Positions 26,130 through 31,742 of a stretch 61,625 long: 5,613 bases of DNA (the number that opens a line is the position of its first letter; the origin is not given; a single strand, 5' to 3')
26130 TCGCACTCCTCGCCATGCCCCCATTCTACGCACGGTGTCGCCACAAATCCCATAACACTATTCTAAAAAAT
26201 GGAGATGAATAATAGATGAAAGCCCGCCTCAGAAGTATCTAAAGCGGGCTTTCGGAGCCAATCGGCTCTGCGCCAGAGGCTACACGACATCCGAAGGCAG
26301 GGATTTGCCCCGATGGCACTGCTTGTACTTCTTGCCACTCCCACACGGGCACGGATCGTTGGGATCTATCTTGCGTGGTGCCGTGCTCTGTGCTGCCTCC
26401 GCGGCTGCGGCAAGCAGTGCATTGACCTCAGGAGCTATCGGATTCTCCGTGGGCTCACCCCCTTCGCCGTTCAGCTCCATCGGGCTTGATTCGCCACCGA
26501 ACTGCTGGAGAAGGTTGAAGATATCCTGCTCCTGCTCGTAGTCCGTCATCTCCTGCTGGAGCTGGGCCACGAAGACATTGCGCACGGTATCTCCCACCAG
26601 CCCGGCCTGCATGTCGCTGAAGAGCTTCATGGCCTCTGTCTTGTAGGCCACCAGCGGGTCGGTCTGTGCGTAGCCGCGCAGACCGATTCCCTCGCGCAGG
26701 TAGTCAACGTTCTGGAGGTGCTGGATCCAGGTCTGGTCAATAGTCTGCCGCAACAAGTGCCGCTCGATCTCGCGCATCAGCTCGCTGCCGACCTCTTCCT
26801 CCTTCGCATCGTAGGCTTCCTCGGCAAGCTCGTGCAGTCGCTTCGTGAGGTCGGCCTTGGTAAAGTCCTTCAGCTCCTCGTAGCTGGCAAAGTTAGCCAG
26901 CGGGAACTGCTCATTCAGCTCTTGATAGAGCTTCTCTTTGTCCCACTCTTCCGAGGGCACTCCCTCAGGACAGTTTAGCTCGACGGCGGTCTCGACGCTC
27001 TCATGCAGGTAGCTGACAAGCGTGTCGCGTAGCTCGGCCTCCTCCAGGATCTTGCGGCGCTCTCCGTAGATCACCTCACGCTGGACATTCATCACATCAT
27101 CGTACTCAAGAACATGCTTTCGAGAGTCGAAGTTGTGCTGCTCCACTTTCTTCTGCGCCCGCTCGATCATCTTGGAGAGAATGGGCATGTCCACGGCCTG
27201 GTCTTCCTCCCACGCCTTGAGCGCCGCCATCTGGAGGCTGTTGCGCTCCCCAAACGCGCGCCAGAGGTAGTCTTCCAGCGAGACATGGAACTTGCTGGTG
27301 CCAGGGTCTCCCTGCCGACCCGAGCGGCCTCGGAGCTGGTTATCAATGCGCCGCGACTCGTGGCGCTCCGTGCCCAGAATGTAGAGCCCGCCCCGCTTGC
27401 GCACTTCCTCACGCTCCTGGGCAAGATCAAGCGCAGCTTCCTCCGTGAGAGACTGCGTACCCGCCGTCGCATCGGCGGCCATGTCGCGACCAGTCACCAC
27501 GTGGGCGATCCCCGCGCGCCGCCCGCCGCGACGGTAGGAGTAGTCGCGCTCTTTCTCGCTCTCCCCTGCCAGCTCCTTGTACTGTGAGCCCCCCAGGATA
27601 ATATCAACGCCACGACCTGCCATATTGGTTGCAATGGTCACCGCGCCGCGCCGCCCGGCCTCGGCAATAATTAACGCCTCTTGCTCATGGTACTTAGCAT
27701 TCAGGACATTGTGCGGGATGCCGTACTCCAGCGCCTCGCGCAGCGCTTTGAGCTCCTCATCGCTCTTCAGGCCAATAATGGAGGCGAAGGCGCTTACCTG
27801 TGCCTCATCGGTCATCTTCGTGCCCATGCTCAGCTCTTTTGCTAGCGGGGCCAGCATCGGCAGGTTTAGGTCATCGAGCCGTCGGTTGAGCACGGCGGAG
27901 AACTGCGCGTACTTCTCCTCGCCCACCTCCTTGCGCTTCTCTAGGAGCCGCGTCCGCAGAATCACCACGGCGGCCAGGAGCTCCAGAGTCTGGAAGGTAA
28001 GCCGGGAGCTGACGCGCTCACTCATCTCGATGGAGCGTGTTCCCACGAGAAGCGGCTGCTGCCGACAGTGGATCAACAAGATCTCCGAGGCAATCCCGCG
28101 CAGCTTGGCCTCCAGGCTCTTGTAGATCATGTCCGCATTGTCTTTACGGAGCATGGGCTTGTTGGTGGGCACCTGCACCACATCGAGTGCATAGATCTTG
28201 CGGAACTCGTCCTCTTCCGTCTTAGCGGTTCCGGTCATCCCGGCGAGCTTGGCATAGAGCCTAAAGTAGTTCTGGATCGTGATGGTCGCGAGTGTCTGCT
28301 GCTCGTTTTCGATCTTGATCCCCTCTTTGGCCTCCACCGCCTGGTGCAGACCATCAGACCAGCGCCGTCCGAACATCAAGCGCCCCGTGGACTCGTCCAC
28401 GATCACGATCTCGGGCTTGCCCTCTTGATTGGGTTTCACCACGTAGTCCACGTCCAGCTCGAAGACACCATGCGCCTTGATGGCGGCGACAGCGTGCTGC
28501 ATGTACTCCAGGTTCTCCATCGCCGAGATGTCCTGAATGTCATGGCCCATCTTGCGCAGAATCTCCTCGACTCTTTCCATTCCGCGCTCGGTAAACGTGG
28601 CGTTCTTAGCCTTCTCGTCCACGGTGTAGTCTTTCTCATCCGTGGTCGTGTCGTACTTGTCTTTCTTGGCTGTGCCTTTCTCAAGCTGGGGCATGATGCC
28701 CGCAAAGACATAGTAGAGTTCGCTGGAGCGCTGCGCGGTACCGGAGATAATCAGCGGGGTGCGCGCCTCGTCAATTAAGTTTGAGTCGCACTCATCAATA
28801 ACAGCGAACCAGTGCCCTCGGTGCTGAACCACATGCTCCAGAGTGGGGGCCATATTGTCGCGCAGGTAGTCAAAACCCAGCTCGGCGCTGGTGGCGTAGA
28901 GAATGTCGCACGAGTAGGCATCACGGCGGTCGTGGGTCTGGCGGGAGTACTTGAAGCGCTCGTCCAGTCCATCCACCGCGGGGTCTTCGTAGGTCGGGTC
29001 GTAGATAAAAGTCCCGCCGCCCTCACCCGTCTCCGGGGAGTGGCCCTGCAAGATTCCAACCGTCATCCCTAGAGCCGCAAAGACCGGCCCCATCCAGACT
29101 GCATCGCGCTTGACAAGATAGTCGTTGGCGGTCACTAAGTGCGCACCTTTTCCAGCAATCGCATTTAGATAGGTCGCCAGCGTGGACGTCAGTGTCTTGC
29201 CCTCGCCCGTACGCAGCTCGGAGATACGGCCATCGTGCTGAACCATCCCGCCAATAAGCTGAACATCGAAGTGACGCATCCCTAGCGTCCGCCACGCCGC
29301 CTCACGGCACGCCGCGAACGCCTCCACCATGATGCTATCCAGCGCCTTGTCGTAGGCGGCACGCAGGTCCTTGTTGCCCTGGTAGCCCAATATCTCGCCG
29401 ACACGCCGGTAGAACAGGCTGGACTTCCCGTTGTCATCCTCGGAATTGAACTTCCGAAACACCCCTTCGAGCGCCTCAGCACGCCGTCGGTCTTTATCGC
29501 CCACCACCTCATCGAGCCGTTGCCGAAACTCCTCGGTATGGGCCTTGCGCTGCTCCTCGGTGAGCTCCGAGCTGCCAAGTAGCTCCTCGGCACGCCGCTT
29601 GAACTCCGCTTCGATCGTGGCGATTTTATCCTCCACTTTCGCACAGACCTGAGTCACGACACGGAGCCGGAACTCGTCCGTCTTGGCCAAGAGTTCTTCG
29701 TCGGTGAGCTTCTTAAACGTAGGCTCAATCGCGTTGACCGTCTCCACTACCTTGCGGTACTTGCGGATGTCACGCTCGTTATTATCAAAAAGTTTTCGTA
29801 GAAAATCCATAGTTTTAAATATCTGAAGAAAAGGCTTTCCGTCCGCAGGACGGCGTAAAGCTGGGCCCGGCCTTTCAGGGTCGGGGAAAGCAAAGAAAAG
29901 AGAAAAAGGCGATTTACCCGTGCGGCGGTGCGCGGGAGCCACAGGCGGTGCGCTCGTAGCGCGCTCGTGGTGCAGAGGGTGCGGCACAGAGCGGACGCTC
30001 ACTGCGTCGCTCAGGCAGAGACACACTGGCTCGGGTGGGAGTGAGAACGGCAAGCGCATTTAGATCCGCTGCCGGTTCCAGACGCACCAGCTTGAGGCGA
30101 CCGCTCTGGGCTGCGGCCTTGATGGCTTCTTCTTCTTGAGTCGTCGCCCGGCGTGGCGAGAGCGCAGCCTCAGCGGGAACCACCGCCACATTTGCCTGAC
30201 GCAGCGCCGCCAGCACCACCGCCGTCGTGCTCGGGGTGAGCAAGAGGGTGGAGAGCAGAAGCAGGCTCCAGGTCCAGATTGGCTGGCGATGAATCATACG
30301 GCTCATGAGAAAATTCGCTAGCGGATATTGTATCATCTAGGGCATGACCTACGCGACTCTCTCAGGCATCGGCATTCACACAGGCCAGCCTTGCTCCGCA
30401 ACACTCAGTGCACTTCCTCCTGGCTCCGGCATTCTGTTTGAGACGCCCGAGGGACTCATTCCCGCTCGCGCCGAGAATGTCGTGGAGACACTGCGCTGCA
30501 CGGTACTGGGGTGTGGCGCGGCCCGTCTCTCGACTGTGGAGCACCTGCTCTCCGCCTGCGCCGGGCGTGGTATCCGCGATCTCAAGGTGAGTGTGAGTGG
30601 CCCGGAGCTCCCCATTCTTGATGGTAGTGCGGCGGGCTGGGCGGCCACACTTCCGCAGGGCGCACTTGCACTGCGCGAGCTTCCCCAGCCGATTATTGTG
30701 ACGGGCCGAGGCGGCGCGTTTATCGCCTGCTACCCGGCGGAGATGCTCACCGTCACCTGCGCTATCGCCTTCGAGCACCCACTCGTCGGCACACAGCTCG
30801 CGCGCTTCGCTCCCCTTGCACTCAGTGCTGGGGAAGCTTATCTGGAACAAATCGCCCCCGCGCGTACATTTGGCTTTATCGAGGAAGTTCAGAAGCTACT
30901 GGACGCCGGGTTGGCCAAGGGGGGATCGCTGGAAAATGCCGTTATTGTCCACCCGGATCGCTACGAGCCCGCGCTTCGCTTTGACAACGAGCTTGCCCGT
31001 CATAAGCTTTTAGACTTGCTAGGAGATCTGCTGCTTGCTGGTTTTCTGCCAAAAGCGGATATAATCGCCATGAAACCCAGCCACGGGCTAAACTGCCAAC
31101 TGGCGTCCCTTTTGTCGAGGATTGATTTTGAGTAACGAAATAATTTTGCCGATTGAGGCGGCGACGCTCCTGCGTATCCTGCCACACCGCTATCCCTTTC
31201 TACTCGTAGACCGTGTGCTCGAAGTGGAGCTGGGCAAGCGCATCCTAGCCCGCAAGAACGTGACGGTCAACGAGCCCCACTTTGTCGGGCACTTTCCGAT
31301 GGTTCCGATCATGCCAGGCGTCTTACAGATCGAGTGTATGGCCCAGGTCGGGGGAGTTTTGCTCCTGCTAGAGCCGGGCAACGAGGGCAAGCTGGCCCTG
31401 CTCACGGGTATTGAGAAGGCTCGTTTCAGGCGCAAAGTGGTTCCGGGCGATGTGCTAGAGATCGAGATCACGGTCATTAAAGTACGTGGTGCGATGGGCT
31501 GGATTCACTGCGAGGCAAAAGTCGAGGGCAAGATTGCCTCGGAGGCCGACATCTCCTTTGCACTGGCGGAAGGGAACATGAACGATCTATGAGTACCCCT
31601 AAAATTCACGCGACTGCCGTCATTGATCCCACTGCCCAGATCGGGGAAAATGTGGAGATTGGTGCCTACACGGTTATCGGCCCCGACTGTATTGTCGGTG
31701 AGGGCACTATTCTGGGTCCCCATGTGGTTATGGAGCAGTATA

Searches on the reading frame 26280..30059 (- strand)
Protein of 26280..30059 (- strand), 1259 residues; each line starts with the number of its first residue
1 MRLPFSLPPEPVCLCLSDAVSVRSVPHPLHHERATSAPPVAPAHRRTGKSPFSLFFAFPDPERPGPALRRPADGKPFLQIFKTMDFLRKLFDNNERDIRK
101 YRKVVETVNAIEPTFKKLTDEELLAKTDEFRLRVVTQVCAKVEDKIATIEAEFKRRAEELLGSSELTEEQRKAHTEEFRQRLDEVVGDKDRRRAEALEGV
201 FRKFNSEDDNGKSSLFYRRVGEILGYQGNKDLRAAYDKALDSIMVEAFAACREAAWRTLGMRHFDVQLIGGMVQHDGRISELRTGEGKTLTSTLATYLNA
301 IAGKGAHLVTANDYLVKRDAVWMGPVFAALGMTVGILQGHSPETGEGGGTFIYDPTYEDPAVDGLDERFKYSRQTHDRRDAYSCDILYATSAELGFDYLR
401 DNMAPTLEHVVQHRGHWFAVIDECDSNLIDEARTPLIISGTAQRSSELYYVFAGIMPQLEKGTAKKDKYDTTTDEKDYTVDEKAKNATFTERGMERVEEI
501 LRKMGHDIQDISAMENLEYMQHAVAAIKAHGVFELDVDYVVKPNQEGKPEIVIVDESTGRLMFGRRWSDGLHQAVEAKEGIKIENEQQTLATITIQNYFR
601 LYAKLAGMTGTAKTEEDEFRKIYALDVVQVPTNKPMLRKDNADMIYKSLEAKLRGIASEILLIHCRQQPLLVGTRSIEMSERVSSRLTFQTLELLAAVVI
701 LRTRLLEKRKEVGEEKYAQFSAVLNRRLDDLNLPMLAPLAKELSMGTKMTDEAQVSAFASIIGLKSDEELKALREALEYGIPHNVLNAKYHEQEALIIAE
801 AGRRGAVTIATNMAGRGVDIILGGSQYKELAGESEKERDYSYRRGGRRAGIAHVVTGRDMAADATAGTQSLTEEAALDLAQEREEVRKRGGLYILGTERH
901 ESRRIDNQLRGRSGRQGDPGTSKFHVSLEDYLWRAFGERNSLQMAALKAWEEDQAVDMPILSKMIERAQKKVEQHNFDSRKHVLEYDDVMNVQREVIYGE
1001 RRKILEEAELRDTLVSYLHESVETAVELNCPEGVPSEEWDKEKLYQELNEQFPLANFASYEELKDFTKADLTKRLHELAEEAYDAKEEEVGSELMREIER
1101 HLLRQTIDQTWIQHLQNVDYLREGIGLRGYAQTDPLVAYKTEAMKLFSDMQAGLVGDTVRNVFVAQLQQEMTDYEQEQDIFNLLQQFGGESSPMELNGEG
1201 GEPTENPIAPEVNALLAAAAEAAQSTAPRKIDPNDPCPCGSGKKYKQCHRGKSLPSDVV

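Call 57: search_protein_families(library=pfam, proteins=[window:26280-30059:-], max_evalue=0.0001)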
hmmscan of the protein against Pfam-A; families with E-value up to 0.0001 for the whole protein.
window:26280-30059:- (1259 aa): 5 families
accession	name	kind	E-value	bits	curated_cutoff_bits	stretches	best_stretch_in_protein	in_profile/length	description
PF07517.20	SecA_DEAD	-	4.4e-108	361.4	24.6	1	89-620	3-290/290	SecA DEAD-like domain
PF21090.3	P-loop_SecA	-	7.6e-70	235.1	27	1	635-943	1-195/205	SecA P-loop domain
PF07516.18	SecA_SW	-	1.1e-62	212.2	26.7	1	956-1165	2-199/200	SecA Wing and Scaffold domain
PF01043.26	SecA_PP_bind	-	2.2e-31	109.1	23.5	1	445-576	2-110/110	SecA preprotein cross-linking domain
PF02810.21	SEC-C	-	1e-08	35.3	20.4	1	1234-1249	2-17/19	SEC-C motif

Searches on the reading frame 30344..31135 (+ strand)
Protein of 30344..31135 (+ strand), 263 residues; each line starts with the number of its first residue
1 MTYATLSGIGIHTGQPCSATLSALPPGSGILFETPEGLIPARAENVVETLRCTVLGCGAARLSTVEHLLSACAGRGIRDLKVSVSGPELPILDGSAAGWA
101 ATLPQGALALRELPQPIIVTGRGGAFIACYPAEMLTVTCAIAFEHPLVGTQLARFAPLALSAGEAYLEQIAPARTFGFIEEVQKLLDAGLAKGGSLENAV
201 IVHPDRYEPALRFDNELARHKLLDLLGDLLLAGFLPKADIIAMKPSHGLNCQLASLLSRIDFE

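Call 57: search_protein_families(library=pfam, proteins=[window:30344-31135:+], max_evalue=0.0001)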
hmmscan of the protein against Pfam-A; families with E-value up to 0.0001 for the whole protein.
window:30344-31135:+ (263 aa): 1 family
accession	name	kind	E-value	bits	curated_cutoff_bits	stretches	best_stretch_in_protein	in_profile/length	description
PF03331.19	LpxC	-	1.3e-69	235.1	27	1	5-257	9-266/268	UDP-3-O-acyl N-acetylglycosamine deacetylase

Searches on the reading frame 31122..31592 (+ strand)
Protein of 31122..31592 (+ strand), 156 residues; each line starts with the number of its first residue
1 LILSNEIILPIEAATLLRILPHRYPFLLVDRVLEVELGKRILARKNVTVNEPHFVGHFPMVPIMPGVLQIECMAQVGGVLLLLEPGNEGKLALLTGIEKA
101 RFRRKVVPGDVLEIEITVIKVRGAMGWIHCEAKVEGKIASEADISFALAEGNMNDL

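Call 57: search_protein_families(library=pfam, proteins=[window:31122-31592:+], max_evalue=0.0001)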
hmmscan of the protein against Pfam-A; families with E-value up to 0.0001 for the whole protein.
window:31122-31592:+ (156 aa): 1 family
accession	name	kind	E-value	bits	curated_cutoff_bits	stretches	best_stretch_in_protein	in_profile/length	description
PF07977.19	FabA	-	3.8e-30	104.7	23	1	20-142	1-137/138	FabA-like domain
